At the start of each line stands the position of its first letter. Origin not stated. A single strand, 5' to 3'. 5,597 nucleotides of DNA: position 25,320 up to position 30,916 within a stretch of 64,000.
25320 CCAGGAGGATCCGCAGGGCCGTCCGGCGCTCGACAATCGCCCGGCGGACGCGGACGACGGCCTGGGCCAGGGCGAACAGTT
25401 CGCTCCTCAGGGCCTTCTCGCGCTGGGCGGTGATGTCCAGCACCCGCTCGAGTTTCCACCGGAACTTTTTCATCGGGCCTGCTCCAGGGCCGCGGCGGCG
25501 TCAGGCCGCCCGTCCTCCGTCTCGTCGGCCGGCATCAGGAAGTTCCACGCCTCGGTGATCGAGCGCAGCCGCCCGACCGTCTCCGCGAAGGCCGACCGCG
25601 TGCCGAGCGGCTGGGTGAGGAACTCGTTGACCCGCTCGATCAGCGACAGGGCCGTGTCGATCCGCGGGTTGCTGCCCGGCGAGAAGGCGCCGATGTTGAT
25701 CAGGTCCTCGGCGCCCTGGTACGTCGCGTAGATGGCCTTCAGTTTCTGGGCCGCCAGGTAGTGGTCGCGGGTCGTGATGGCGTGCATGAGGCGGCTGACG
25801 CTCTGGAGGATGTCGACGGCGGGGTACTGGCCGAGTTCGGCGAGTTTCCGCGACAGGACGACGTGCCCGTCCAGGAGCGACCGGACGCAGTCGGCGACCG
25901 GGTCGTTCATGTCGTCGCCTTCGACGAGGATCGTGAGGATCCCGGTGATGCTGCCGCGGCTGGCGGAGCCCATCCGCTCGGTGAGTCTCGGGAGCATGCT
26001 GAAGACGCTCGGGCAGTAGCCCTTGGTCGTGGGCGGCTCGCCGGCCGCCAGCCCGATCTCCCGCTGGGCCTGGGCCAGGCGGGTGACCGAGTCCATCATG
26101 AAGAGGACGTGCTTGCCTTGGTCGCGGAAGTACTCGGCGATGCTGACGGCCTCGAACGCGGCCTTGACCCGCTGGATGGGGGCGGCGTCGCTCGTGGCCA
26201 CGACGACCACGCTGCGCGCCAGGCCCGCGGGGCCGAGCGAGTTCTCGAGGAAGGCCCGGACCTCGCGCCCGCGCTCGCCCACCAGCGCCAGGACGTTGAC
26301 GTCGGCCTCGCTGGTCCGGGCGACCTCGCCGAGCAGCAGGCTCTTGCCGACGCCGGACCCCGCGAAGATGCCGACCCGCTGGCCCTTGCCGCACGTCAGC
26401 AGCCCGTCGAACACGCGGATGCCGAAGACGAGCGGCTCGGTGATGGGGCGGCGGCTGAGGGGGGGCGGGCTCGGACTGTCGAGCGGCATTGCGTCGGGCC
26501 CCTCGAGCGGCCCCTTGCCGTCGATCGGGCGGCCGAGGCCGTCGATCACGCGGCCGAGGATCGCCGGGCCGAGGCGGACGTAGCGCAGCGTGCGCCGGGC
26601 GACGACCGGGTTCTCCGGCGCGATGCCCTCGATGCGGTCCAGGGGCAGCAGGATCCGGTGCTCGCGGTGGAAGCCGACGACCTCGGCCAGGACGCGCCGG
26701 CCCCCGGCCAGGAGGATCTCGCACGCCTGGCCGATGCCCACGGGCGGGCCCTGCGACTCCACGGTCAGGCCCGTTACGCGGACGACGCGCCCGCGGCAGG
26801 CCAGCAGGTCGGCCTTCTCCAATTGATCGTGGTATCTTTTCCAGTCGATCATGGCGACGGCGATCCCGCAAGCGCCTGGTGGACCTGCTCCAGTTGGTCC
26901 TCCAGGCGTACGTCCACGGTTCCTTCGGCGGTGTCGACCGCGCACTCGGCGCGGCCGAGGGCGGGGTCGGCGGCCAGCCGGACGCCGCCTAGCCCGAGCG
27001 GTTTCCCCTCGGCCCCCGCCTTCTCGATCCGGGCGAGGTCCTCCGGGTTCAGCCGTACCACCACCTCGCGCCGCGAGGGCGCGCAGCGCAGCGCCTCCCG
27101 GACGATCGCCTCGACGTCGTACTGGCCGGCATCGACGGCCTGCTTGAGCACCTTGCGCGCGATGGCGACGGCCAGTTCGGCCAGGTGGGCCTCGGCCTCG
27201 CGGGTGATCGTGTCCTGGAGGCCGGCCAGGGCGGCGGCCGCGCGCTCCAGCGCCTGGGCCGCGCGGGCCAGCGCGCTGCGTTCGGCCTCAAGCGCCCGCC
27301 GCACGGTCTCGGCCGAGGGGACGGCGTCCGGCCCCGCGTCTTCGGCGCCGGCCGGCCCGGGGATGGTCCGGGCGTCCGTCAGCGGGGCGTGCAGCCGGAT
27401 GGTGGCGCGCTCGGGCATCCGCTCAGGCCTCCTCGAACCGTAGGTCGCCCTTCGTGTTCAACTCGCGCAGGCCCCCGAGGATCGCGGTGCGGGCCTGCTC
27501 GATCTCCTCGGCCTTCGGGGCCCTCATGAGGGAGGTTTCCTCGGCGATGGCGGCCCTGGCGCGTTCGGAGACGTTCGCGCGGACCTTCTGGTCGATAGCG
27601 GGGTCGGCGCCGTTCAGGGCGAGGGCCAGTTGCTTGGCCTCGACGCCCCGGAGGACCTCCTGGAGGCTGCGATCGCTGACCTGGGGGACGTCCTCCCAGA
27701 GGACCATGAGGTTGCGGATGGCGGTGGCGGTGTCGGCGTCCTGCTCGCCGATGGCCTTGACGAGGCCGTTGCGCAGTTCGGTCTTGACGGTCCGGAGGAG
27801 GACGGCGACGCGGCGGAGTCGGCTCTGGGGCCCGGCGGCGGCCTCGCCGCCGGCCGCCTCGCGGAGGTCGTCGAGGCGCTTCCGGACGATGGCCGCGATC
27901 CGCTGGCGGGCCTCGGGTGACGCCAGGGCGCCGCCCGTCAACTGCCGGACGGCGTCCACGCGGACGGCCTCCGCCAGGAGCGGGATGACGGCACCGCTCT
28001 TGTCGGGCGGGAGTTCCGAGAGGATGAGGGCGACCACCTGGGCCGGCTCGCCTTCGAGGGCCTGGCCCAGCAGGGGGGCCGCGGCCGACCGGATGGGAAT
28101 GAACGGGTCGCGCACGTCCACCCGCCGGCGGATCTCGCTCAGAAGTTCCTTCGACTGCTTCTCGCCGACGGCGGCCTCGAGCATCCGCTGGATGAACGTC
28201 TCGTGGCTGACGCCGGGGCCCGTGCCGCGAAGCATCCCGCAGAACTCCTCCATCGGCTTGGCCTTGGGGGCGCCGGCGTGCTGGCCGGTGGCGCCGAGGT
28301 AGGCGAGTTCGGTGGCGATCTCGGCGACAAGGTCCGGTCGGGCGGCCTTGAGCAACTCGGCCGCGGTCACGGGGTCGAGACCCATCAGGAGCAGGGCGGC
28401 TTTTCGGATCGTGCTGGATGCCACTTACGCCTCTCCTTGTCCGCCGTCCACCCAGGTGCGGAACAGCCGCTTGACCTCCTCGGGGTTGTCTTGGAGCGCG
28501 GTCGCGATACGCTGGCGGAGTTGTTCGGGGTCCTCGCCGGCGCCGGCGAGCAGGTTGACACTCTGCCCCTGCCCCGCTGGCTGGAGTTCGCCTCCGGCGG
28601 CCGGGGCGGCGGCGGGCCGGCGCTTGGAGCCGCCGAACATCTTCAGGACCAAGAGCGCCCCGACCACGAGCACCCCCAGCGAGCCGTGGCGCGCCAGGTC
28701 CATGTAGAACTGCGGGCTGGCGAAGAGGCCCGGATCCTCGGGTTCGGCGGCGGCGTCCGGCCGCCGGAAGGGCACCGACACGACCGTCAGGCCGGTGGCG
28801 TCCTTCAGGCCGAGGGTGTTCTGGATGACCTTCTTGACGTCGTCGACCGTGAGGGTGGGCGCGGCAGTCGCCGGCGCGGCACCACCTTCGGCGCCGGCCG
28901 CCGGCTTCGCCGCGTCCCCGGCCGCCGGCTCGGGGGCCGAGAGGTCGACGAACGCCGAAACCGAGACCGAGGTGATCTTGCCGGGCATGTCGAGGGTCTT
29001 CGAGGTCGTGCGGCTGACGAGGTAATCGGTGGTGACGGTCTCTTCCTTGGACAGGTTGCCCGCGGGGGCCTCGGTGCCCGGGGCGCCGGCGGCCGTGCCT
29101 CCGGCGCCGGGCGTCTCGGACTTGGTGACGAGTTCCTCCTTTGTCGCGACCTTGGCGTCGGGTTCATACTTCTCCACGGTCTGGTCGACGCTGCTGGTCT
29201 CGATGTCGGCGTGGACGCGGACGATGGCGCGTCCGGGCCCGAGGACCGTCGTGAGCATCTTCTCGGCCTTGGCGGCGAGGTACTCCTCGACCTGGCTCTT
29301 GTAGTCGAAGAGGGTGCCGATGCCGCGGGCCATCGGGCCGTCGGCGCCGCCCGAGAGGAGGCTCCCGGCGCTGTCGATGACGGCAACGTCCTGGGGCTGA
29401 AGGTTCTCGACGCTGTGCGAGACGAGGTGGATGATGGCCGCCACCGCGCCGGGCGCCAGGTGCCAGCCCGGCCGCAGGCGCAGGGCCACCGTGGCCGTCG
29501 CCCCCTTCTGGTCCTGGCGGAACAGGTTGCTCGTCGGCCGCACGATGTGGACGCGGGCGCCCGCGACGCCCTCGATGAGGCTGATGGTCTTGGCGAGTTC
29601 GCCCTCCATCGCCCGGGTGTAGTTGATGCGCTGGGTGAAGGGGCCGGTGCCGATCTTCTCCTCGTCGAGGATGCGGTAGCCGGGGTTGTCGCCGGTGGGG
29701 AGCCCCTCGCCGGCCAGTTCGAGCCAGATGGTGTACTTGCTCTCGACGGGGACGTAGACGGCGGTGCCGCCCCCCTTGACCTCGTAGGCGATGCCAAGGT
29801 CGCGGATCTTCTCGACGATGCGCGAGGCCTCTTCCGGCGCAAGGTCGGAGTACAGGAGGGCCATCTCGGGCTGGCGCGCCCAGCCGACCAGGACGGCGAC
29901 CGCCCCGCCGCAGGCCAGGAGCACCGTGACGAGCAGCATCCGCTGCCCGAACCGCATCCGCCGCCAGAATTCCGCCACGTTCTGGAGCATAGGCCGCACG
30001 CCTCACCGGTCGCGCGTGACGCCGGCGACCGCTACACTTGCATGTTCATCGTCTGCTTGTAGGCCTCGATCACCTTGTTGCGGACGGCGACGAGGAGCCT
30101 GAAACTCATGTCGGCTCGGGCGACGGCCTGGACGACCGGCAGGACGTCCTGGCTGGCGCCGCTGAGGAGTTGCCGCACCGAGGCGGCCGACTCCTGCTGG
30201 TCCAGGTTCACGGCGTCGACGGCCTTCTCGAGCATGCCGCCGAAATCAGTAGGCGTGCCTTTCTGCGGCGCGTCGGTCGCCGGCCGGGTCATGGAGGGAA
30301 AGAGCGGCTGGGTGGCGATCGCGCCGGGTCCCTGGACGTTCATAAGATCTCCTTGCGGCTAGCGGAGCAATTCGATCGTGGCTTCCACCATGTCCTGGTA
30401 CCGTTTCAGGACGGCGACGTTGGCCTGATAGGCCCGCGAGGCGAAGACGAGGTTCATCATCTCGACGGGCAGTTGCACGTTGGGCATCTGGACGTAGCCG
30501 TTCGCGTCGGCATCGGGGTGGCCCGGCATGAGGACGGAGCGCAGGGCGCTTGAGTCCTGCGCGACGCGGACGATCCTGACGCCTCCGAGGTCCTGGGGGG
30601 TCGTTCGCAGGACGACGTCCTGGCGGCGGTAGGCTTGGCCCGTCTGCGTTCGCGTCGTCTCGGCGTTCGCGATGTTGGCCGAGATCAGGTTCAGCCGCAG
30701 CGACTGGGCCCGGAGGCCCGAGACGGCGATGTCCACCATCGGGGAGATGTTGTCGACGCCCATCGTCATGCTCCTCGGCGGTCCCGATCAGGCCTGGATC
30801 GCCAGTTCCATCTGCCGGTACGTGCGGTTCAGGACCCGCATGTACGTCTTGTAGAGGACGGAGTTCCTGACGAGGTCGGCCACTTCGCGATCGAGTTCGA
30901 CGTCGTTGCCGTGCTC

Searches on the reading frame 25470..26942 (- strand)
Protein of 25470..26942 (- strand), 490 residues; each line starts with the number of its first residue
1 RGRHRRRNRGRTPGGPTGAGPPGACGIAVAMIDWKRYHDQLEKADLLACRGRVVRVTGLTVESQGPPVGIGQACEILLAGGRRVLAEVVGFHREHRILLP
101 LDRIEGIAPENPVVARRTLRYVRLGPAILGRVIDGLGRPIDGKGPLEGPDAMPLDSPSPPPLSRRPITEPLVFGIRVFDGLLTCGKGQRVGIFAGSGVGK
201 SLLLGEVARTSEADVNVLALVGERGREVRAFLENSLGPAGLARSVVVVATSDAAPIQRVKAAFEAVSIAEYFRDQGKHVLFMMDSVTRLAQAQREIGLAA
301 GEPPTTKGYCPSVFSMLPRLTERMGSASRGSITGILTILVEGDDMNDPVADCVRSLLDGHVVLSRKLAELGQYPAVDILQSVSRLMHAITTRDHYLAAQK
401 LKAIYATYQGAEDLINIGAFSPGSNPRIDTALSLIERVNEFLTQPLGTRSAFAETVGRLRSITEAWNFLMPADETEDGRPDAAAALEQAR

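Call 44: search_protein_families(library=pfam, proteins=[window:25470-26942:-], max_evalue=0.001)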
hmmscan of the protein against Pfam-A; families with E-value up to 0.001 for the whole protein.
window:25470-26942:- (490 aa): 2 families
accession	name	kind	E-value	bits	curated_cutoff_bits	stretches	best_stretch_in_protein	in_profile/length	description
PF00006.31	ATP-synt_ab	-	2.7e-84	282.5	29.5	1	174-383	1-213/213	ATP synthase alpha/beta family, nucleotide-binding domain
PF18269.6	T3SS_ATPase_C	-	5.3e-22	77.9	22.7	1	390-460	1-71/72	T3SS EscN ATPase C-terminal domain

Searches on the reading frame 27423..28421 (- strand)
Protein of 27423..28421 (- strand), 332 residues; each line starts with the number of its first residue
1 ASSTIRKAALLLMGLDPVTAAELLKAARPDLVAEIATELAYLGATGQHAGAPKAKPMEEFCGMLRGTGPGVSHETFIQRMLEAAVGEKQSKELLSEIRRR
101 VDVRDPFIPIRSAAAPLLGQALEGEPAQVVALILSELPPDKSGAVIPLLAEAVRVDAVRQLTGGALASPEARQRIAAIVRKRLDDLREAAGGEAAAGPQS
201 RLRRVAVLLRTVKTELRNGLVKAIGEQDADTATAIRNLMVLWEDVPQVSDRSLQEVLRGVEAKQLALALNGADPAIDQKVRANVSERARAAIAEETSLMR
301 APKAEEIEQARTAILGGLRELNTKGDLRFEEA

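Call 44: search_protein_families(library=pfam, proteins=[window:27423-28421:-], max_evalue=0.001)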
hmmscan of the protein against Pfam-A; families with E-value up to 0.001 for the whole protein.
window:27423-28421:- (332 aa): 3 families
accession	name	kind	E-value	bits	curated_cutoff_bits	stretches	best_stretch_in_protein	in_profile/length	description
PF01706.21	FliG_C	-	1.7e-25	89.8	23.3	1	223-328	2-107/108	FliG C-terminal domain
PF14841.11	FliG_M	-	3.3e-13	50.1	25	1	119-186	5-72/76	FliG middle domain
PF14842.11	FliG_N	-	1e-11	45.8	25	1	4-100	4-98/104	FliG N-terminal domain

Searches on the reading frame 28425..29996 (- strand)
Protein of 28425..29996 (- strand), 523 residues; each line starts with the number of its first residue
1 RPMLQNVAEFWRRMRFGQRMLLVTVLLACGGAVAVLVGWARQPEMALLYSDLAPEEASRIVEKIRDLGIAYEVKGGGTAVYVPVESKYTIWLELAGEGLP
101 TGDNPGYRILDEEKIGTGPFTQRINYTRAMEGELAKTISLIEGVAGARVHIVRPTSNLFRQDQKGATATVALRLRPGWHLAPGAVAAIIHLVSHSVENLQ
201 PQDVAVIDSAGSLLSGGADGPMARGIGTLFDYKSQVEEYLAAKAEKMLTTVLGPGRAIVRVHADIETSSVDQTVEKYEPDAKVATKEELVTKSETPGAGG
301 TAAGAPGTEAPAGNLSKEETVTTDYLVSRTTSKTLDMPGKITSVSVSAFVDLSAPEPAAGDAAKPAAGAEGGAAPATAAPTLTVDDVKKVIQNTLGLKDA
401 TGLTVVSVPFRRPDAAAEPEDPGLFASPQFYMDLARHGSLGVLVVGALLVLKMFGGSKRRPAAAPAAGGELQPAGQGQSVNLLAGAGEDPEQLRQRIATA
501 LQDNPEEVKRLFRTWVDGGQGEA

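Call 44: search_protein_families(library=pfam, proteins=[window:28425-29996:-], max_evalue=0.001)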
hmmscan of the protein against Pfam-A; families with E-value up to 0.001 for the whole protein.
window:28425-29996:- (523 aa): 2 families
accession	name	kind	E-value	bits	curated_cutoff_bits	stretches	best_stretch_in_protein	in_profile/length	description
PF01514.23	YscJ_FliF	-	1.6e-52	178.4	24.4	1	41-215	2-178/179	Secretory protein of YscJ/FliF family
PF08345.17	YscJ_FliF_C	-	6.5e-21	75.8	23.8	1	248-410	1-147/147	Flagellar M-ring protein C-terminal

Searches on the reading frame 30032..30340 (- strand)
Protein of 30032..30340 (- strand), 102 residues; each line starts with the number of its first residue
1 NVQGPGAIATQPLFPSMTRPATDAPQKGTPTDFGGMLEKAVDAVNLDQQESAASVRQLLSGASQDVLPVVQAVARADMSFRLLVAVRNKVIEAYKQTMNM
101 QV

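Call 44: search_protein_families(library=pfam, proteins=[window:30032-30340:-], max_evalue=0.001)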
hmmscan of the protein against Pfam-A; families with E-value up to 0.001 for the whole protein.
window:30032-30340:- (102 aa): 1 family
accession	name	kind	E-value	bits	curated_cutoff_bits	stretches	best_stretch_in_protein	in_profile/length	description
PF02049.23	FliE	-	3.2e-22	78.9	22.4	1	21-102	9-89/89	Flagellar hook-basal body complex protein FliE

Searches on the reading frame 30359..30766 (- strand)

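Call 44: search_protein_families(library=pfam, proteins=[window:30359-30766:-], max_evalue=0.001)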
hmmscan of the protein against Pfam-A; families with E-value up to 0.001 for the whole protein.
window:30359-30766:- (135 aa): 2 families
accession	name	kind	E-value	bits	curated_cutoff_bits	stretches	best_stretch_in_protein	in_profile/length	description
PF06429.18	Flg_bbr_C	-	2.9e-10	39.9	23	1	89-133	2-46/46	Flagellar basal body rod FlgEFG protein C-terminal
PF00460.25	Flg_bb_rod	-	3.5e-07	30.5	20.7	1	13-39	3-29/31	Flagella basal body rod protein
